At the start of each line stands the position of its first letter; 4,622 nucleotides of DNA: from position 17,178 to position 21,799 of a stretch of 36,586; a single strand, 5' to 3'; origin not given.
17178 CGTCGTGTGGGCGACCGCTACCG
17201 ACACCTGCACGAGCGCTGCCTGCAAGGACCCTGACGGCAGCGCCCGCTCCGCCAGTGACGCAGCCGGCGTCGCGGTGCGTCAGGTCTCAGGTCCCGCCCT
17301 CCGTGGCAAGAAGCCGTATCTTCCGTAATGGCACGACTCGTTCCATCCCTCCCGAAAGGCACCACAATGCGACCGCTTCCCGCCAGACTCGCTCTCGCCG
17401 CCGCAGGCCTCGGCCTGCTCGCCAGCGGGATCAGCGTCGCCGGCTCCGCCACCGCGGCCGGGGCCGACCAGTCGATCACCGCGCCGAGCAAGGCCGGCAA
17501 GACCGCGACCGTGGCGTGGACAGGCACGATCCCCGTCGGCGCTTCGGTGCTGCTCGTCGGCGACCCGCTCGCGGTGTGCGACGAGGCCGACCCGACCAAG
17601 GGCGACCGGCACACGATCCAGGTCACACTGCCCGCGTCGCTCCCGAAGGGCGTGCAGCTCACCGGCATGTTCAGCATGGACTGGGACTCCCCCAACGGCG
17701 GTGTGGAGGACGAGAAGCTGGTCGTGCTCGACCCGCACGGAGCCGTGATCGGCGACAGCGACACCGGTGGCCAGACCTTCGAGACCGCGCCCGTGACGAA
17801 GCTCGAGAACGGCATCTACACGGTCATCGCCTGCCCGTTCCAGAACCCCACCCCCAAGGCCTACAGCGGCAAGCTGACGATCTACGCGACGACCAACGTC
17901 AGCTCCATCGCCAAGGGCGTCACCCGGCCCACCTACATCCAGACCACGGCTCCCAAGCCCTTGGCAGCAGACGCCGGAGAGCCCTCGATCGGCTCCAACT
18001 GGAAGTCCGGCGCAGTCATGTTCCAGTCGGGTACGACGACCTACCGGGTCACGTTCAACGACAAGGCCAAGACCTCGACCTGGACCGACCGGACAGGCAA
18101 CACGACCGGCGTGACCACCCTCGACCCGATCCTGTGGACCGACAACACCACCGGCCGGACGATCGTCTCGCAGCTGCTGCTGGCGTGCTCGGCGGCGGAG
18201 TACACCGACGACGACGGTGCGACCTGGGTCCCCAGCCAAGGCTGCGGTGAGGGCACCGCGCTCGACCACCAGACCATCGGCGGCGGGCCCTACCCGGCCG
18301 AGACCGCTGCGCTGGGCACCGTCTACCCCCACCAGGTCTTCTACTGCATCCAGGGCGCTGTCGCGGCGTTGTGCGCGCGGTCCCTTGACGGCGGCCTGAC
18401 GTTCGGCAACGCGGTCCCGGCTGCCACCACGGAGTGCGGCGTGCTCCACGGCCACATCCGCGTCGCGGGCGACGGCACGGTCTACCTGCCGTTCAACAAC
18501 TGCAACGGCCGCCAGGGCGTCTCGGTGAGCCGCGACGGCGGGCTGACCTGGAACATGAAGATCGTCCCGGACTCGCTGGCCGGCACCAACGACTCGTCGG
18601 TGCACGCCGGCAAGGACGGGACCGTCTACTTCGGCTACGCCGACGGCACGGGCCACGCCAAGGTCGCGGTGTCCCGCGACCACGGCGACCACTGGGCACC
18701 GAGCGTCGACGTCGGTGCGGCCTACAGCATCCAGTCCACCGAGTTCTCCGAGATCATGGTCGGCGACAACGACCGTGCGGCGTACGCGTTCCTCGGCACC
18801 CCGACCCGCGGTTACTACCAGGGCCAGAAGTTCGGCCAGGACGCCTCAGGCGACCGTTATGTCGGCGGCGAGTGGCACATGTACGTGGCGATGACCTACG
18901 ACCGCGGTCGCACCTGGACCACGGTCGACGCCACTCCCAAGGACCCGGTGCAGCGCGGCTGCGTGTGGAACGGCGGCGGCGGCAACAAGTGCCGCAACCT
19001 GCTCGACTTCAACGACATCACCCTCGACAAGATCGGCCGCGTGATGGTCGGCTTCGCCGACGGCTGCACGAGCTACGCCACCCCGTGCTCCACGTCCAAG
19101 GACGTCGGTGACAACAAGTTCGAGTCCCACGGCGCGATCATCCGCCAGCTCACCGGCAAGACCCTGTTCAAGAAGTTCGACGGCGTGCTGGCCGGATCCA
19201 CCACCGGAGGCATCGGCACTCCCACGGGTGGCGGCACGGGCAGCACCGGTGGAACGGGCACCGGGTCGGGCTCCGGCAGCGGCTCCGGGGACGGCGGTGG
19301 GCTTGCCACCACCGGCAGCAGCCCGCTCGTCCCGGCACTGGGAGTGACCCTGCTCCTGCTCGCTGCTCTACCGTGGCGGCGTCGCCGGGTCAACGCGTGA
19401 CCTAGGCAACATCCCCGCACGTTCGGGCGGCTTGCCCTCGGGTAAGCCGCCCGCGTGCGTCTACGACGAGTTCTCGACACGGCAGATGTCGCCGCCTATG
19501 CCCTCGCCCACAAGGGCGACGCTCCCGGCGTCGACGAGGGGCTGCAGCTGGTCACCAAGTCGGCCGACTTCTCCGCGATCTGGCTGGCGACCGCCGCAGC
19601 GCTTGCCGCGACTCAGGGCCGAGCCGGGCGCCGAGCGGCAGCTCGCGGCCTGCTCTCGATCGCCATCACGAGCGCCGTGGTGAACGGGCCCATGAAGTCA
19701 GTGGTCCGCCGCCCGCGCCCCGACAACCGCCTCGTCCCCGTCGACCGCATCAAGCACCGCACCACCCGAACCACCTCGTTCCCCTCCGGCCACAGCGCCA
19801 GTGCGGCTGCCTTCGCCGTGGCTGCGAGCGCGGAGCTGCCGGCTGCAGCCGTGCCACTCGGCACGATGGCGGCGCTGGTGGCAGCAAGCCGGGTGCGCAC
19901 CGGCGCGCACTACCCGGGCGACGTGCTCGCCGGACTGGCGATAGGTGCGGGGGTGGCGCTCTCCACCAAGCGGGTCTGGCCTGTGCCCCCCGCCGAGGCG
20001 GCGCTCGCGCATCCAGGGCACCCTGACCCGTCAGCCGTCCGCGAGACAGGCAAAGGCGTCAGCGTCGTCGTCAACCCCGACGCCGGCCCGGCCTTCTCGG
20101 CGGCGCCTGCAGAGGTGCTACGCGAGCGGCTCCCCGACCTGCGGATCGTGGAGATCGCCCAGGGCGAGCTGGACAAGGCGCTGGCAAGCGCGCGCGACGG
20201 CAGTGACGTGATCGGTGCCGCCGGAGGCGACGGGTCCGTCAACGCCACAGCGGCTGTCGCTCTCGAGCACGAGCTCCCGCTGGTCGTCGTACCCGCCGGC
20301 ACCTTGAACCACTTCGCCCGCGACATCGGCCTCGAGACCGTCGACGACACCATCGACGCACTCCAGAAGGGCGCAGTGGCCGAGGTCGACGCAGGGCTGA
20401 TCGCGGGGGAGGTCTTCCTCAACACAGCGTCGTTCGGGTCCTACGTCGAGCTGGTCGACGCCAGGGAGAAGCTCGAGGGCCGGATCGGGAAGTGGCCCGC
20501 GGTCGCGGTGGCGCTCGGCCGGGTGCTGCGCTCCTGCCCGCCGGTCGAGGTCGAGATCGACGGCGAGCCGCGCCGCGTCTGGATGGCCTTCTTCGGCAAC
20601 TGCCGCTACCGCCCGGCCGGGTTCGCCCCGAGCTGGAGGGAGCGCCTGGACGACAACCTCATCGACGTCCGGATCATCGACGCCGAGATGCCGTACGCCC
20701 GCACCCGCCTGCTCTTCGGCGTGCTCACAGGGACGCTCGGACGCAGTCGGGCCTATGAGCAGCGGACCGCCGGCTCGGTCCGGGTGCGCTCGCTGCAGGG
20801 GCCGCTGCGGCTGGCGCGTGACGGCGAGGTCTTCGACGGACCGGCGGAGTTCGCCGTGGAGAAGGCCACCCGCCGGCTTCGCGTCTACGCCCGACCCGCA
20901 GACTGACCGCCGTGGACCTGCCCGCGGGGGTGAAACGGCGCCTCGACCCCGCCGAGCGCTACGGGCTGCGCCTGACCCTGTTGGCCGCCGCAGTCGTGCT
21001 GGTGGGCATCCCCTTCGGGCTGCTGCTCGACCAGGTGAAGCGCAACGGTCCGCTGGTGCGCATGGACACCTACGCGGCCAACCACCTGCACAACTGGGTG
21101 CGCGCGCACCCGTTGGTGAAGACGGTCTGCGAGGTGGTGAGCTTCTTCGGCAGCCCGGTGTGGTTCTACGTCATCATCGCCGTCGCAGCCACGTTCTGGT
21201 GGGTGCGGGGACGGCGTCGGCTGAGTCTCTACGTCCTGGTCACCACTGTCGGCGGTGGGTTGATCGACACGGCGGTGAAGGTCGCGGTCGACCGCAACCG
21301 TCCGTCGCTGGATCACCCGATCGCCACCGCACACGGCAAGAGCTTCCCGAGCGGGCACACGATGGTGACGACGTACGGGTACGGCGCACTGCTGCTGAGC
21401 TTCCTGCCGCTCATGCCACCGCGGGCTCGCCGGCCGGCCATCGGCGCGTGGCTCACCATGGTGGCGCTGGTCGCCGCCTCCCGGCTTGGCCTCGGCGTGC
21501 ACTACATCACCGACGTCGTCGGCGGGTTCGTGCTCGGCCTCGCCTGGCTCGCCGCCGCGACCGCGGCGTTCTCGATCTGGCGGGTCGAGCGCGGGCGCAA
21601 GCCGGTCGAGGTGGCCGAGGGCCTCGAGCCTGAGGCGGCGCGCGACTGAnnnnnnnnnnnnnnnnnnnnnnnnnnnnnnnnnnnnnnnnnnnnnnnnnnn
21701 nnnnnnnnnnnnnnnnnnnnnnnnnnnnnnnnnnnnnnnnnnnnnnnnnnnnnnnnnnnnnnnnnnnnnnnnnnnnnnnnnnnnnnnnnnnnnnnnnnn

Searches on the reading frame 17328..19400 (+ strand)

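Call 27: search_protein_families(library=pfam, proteins=[window:17328-19400:+], max_evalue=0.00001)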
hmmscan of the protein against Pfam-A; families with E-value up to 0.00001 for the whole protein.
window:17328-19400:+ (690 aa): 2 families
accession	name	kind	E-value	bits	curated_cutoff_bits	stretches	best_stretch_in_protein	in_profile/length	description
PF02012.26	BNR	-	1.3e-07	30.9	27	0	400-409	2-11/12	BNR/Asp-box repeat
PF13088.12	BNR_2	-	1.4e-07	31.6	31.4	1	294-461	88-253/277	BNR repeat-like domain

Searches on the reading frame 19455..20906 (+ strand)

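Call 27: search_protein_families(library=pfam, proteins=[window:19455-20906:+], max_evalue=0.00001)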
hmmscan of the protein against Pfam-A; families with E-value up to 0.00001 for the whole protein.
window:19455-20906:+ (483 aa): 3 families
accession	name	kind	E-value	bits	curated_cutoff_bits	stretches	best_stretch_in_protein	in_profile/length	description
PF01569.27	PAP2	-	1.3e-21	77.2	27.2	1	66-174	5-124/130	PAP2 superfamily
PF00781.29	DAGK_cat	-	4.4e-16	59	23.6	1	203-314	3-123/125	Diacylglycerol kinase catalytic domain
PF14378.12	PAP2_3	-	7.2e-08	32.9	27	1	105-168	123-188/190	PAP2 superfamily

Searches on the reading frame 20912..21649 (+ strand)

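Call 27: search_protein_families(library=pfam, proteins=[window:20912-21649:+], max_evalue=0.00001)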
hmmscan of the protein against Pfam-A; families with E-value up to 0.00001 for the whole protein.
window:20912-21649:+ (245 aa): 2 families
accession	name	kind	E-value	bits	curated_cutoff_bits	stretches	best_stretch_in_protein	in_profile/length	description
PF01569.27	PAP2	-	6.8e-18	65.1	27.2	1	106-219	3-124/130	PAP2 superfamily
PF14378.12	PAP2_3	-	9e-06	26.1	27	0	58-213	16-188/190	PAP2 superfamily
